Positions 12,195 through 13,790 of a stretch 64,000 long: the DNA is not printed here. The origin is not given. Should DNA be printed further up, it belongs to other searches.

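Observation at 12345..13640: Cyclic-nucleotide-gated c-di-GMP phosphodiesterase (cNMP-binding plus EAL)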

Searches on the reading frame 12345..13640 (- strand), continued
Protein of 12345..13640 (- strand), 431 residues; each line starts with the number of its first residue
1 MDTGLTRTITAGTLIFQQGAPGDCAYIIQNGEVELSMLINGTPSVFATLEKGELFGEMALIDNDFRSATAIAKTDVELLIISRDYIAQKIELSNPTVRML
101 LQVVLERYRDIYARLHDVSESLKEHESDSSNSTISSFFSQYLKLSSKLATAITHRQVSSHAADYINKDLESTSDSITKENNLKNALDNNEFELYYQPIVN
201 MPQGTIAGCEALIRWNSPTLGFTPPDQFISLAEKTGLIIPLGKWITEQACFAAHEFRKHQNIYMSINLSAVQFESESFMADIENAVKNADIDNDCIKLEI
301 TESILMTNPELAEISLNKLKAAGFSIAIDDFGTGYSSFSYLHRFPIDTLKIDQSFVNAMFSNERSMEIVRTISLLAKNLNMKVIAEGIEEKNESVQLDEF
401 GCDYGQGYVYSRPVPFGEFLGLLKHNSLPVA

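Call 32: predict_structure(alignment_id=A1)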
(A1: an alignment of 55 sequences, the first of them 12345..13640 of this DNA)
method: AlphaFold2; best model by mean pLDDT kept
length: 431 residues; sequences in the alignment: 55
mean_pLDDT: 84.2   pTM: 0.71
mean pLDDT of the five models: 84.2, 83.7, 83.1, 81.8, 80.7
residues with pLDDT >= 90: 201; 70-90: 162; 50-70: 59; < 50: 9
segments of 3 or more residues with pLDDT < 50: 1-3
pLDDT, mean of each block of 10 residues (from residue 1): 69 92 90 86 83 87 84 94 83 77 78 66 54 53 57 52 70 81 89 97 93 91 89 90 97 96 94 90 96 95 84 92 94 70 91 89 90 91 94 93 95 95 78 48
secondary structure, 60 per line:
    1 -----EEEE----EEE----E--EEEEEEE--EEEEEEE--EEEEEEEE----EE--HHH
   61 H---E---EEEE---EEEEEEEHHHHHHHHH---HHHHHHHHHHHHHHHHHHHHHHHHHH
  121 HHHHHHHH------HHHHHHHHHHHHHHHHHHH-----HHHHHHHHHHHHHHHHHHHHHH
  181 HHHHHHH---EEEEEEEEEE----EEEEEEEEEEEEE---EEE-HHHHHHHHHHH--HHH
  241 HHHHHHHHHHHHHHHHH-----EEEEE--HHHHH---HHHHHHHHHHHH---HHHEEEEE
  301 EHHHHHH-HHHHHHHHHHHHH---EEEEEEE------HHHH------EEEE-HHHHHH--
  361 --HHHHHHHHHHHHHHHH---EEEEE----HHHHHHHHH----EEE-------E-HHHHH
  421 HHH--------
elements in order: E6-9 E14-16 E24-30 E33-39 E42-49 H58-61 E69-72 E76-82 H83-91 H95-128 H135-153 H159-187 E191-200 E205-217 E221-223 H225-235 H238-257 E263-267 H270-274 H278-289 E296-301 H302-307 H309-321 E325-331 H338-341 E348-351 H353-358 H363-378 E382-386 H391-399 E404-406 H416-423
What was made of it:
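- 13137..13313 (-): Connector, residues 110-168. It runs from the C-helix to the start of the stretch that aligns with the Bd1971 linker helix (query 169 = Bd1971 137). Counted the same way in both proteins, from the R109/R110 equivalent to the T172/A140 equivalent, it is 62 residues here against 29 in Bd1971. It holds a clade-conserved amphipathic segment (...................) predicted as an extra helix. AF2 helix 135-153 has pLDDT of only 52-57 (call 32).
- On Bd1971-type cNMP-sensing EAL phosphodiesterase: The helix is predicted at 159-187 (call 32). Only a monomer model could be made (call 32).
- The insert is predicted with low confidence (call 32).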

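Call 34: fold_search(model_id=the predicted structure, library=pdb)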
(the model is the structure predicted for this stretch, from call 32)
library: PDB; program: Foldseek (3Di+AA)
matches with E <= 10: 1591; with E <= 0.001: 710
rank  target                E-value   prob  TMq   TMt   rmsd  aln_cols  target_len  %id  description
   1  6hq4_B                8.4e-41  1.00  0.59  0.68  13.2       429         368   35  Structure of EAL enzyme Bd1971 - cAMP bound form (released 2019-07-31)
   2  6hq7_B                1.9e-40  1.00  0.58  0.67  13.1       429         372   35  Structure of EAL Enzyme Bd1971 - cGMP bound form (released 2019-07-31)
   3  6hq5_B                3.5e-40  1.00  0.59  0.67  14.1       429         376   35  Structure of EAL Enzyme Bd1971 - cAMP and cyclic-di-GMP bound form (released 2019-07-31)
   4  6hq4_A                2.4e-39  1.00  0.58  0.66  13.6       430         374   35  Structure of EAL enzyme Bd1971 - cAMP bound form (released 2019-07-31)
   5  6hq5_A                5.9e-39  1.00  0.59  0.67  13.8       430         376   34  Structure of EAL Enzyme Bd1971 - cAMP and cyclic-di-GMP bound form (released 2019-07-31)
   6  6hq7_A                2.2e-38  1.00  0.59  0.67  14.7       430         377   35  Structure of EAL Enzyme Bd1971 - cGMP bound form (released 2019-07-31)
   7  8arv_A                4.9e-27  1.00  0.55  0.92   1.5       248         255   42  Structure of the EAL domain of BifA from Pseudomonas aeruginosa (released 2023-04-12)
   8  8arv_B                6.9e-27  1.00  0.55  0.93   1.5       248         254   42  Structure of the EAL domain of BifA from Pseudomonas aeruginosa (released 2023-04-12)
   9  4rnh                  5.8e-26  1.00  0.58  0.59   1.7       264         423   40  PaMorA tandem diguanylate cyclase - phosphodiesterase, c-di-GMP complex (released 2014-11-19)
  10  3n3t_B                1.2e-25  1.00  0.56  0.92   1.6       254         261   40  Crystal structure of putative diguanylate cyclase/phosphodiesterase complex with cyclic di-gmp (released 2010-06-16)
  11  4rni_A                1.4e-25  1.00  0.55  0.91   2.1       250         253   41  PaMorA dimeric phosphodiesterase. apo form (released 2014-11-19)
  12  4rnj_A                1.5e-25  1.00  0.56  0.92   2.0       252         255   41  PaMorA phosphodiesterase domain, apo form (released 2014-11-19)
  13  5m3c_B                2.3e-25  1.00  0.57  0.58   1.5       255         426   39  Structure of the hybrid domain (GGDEF-EAL) of PA0575 from Pseudomonas aeruginosa PAO1 at 2.8 Ang. with GTP and Ca2+ bo (released 2017-12-20)
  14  4rni_B                2.8e-25  1.00  0.55  0.91   2.1       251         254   41  PaMorA dimeric phosphodiesterase. apo form (released 2014-11-19)
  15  4rnf                  5.2e-25  1.00  0.58  0.59   5.2       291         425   36  PaMorA tandem diguanylate cyclase - mutant phosphodiesterase, apo form (released 2014-11-19)
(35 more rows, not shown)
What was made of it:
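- On Bd1971-type cNMP-sensing EAL phosphodiesterase: The large rmsd to Bd1971 chains (13-15 A over 429-430 columns) reflects domain placement (call 34).
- Closest known: Stand-alone or differently gated active EAL phosphodiesterases. Same: The EAL barrel superposes at 1.5-2.2 A with 33-42% identity (call 34) and has the same catalytic residues.
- Bd1971 chains are also the top six Foldseek hits, with about 429 aligned columns, 35% identity and E 1e-40 (call 34). The best EAL matches are active enzymes, with TM about 0.9 (call 34).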

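Call 39: list_cluster_members(proteins=[window:12345-13640:-, P0006, P0011, P0013, window:10568-12259:-])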
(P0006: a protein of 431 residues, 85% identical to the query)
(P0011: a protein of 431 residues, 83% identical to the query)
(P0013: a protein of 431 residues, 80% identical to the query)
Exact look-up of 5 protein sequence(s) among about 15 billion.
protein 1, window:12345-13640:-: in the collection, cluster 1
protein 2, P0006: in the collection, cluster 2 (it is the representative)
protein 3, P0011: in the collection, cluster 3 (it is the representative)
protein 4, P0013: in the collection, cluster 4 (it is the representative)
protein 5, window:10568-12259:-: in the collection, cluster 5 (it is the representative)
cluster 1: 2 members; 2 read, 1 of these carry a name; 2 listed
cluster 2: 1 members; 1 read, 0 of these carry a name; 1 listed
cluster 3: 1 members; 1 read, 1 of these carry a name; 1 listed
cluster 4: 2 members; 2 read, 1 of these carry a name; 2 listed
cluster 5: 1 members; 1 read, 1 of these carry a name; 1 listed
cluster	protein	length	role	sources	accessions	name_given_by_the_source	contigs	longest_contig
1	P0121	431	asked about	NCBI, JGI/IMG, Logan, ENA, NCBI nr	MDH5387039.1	MAG: EAL domain-containing protein [Gammaproteobacteria bacterium] | EAL domain-containing protein [Gammaproteobacteria bacterium]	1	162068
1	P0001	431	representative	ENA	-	-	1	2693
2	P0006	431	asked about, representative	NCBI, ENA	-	-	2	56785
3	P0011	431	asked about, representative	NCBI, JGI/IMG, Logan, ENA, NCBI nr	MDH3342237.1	MAG: EAL domain-containing protein [Gammaproteobacteria bacterium] | EAL domain-containing protein [Gammaproteobacteria bacterium]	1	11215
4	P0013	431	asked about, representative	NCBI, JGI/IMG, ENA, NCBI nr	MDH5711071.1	MAG: EAL domain-containing protein [Gammaproteobacteria bacterium] | EAL domain-containing protein [Gammaproteobacteria bacterium]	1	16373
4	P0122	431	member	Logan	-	-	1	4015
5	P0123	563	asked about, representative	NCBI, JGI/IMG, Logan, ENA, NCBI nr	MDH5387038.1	MAG: DUF4259 domain-containing protein [Gammaproteobacteria bacterium] | DUF4259 domain-containing protein [Gammaproteobacteria bacterium]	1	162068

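Call 48: find_encoding_contigs(protein=P0021, flank=5000, max_places=1)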
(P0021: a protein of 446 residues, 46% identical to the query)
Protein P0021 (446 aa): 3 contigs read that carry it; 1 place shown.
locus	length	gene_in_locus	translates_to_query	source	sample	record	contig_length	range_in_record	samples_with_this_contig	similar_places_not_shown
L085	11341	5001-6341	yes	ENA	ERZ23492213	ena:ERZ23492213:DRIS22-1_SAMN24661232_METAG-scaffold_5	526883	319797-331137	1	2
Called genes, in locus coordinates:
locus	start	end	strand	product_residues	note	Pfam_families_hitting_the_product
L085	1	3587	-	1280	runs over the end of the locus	PF02514:CobN-Mg_chel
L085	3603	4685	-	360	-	PF02492:cobW, PF07683:CobW_C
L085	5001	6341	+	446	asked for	PF00027:cNMP_binding, PF00563:EAL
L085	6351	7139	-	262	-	PF00590:TP_methylase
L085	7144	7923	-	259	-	PF00590:TP_methylase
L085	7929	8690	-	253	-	PF11760:CbiG_N, PF01890:CbiG_C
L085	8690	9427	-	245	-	PF00590:TP_methylase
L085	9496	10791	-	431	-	PF00590:TP_methylase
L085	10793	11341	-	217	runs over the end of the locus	PF02570:CbiC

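Call 49: find_encoding_contigs(protein=P0096, flank=5000, max_places=1)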
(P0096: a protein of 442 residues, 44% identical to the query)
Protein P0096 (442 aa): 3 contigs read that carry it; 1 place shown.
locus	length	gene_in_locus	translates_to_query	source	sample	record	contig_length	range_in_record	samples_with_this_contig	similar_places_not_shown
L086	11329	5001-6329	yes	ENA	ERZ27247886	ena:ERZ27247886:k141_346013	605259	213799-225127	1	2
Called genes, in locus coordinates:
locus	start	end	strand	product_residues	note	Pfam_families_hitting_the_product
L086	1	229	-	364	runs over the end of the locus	PF03576:Peptidase_S58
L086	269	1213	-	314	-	PF08240:ADH_N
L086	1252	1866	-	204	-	PF04367:DUF502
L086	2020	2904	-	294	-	PF01259:SAICAR_synt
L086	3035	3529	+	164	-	PF00731:AIRC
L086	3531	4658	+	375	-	PF22660:RS_preATP-grasp-like, PF02786:CPSase_L_D2 (weak), PF02222:ATP-grasp, PF07478:Dala_Dala_lig_C (weak), PF17769:PurK_C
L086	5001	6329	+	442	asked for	PF00027:cNMP_binding, PF00563:EAL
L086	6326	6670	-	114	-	-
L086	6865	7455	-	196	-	PF05175:MTS, PF02353:CMAS (weak), PF13489:Methyltransf_23 (faint), PF06325:PrmA, PF02390:Methyltransf_4 (weak), PF13649:Methyltransf_25, PF13847:Methyltransf_31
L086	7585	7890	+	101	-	PF00034:Cytochrom_C, PF13442:Cytochrome_CBB3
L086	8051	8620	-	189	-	PF04752:ChaC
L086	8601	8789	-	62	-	-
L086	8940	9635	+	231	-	PF00834:Ribul_P_3_epim, PF01729:QRPTase_C (faint)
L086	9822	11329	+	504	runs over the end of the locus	PF04715:, PF00425:Chorismate_bind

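Call 50: find_encoding_contigs(protein=P0098, flank=5000, max_places=1)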
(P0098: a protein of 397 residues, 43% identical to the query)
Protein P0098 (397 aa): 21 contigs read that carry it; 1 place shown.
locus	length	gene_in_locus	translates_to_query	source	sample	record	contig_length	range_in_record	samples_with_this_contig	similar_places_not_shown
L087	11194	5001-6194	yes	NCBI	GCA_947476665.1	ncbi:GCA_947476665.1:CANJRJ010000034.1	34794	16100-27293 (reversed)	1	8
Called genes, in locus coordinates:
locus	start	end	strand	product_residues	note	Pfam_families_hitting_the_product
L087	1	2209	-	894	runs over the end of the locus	PF07690:MFS_1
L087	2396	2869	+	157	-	PF02082:Rrf2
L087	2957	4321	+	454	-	PF13372:Alginate_exp (weak)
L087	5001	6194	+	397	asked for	PF00027:cNMP_binding, PF00563:EAL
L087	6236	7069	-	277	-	PF08668:HDOD, PF01966:HD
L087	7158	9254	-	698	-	PF05226:CHASE2, PF00211:Guanylate_cyc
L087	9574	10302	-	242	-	-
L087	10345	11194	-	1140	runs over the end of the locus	PF04773:FecR, PF07719:TPR_2 (faint), PF13414:TPR_11 (faint), PF13432:TPR_16 (faint), PF14559:TPR_19 (faint)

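Call 51: find_encoding_contigs(protein=P0017, flank=5000, max_places=1)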
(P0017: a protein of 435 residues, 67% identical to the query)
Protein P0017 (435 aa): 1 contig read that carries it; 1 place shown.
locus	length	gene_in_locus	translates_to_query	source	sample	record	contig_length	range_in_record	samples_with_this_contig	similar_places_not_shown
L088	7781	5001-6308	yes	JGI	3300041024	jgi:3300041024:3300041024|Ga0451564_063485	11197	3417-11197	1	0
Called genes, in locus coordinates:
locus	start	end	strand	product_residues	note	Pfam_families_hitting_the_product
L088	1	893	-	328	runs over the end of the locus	PF01882:DUF58 (weak)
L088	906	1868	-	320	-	PF20030:bpMoxR (weak), PF05496:RuvB_N (faint), PF07726:AAA_3, PF07728:AAA_5, PF00004:AAA, PF17863:AAA_lid_2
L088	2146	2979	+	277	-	PF00793:DAHP_synth_1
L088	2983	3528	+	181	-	PF08282:Hydrolase_3 (faint)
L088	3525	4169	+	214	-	PF00923:TAL_FSA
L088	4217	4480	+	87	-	PF02348:CTP_transf_3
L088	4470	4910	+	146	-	PF02348:CTP_transf_3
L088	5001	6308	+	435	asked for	PF00027:cNMP_binding, PF00563:EAL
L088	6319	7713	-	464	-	PF00884:Sulfatase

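Call 52: find_encoding_contigs(protein=P0070, flank=6000, max_places=1)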
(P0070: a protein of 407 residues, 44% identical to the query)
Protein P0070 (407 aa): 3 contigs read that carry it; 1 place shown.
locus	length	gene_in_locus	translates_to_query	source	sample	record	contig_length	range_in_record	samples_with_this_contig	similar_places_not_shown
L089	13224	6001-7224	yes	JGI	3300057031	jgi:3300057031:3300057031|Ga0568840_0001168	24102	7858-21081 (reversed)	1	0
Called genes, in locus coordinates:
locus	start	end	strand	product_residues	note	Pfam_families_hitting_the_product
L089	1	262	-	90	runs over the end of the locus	PF00076:RRM_1, PF13893:RRM_5 (weak)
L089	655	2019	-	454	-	PF13506:Glyco_transf_21, PF00535:Glycos_transf_2, PF13641:Glyco_tranf_2_3, PF03142:Chitin_synth_2 (weak), PF13632:Glyco_trans_2_3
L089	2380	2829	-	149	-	PF09500:YiiD_C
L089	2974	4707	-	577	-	PF00999:Na_H_Exchanger, PF02080:TrkA_C, PF03471:CorC_HlyC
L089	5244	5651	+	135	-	-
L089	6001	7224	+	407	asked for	PF00027:cNMP_binding, PF00563:EAL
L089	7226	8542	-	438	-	PF00324:AA_permease, PF13520:AA_permease_2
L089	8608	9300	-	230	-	PF04402:SIMPL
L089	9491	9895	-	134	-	PF07883:Cupin_2 (weak)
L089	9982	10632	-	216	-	PF02353:CMAS (weak), PF01135:PCMT, PF13489:Methyltransf_23, PF01209:Ubie_methyltran, PF13649:Methyltransf_25, PF13847:Methyltransf_31, PF08241:Methyltransf_11, PF08242:Methyltransf_12, +1 more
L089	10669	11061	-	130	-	PF14534:DUF4440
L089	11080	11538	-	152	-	PF08327:AHSA1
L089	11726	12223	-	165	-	PF05163:DinB, PF04978:MST (faint), PF12867:DinB_2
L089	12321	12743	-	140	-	PF00903:Glyoxalase, PF12681:Glyoxalase_2 (weak)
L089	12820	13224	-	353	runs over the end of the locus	PF08240:ADH_N, PF00107:ADH_zinc_N, PF13602:ADH_zinc_N_2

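Call 53: find_encoding_contigs(protein=P0075, flank=6000, max_places=1)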
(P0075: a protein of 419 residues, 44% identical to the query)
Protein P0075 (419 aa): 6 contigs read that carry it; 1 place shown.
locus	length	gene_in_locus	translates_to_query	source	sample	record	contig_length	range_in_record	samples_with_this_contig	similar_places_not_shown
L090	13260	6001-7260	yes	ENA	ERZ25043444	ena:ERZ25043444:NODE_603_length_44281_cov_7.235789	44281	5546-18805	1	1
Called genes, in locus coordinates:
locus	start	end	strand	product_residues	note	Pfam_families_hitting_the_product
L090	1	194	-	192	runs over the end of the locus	PF00440:TetR_N, PF16925:TetR_C_13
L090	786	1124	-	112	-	-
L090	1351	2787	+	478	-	PF01523:PmbA_TldD_1st (weak), PF19290:PmbA_TldD_2nd (weak), PF19289:PmbA_TldD_3rd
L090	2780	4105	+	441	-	PF19289:PmbA_TldD_3rd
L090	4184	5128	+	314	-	-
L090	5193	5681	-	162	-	PF05638:T6SS_HCP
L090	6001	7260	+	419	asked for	PF00027:cNMP_binding, PF00563:EAL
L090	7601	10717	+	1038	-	PF13360:PQQ_2, PF01011:PQQ (faint), PF13570:Beta-prop_ACSF4 (faint), PF13360:PQQ_2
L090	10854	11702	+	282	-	-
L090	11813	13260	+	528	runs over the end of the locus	PF16656:Pur_ac_phosph_N, PF00041:fn3 (faint), PF00149:Metallophos, PF13205:Big_5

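Call 54: find_encoding_contigs(protein=P0065, flank=6000, max_places=1)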
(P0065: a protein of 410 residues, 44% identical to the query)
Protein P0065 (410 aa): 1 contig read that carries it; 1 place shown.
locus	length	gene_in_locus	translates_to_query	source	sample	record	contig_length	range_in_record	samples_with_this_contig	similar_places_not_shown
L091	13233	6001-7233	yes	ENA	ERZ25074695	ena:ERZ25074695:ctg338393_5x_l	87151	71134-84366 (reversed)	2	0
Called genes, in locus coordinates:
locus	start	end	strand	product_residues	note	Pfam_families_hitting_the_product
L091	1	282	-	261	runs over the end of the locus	PF00009:GTP_EFTU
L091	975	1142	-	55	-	-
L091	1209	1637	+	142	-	PF00534:Glycos_transf_1, PF13692:Glyco_trans_1_4 (weak)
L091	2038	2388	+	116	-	-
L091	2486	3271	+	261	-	-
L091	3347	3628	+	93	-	-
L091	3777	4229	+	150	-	-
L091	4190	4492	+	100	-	-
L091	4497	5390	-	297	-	PF00211:Guanylate_cyc, PF00498:FHA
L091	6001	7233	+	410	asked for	PF00027:cNMP_binding, PF00563:EAL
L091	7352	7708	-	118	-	PF08668:HDOD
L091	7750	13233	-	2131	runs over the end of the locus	PF19081:Ig_7 (faint), PF24312:Ig-like_POM152 (faint), PF06832:BiPBP_C (faint)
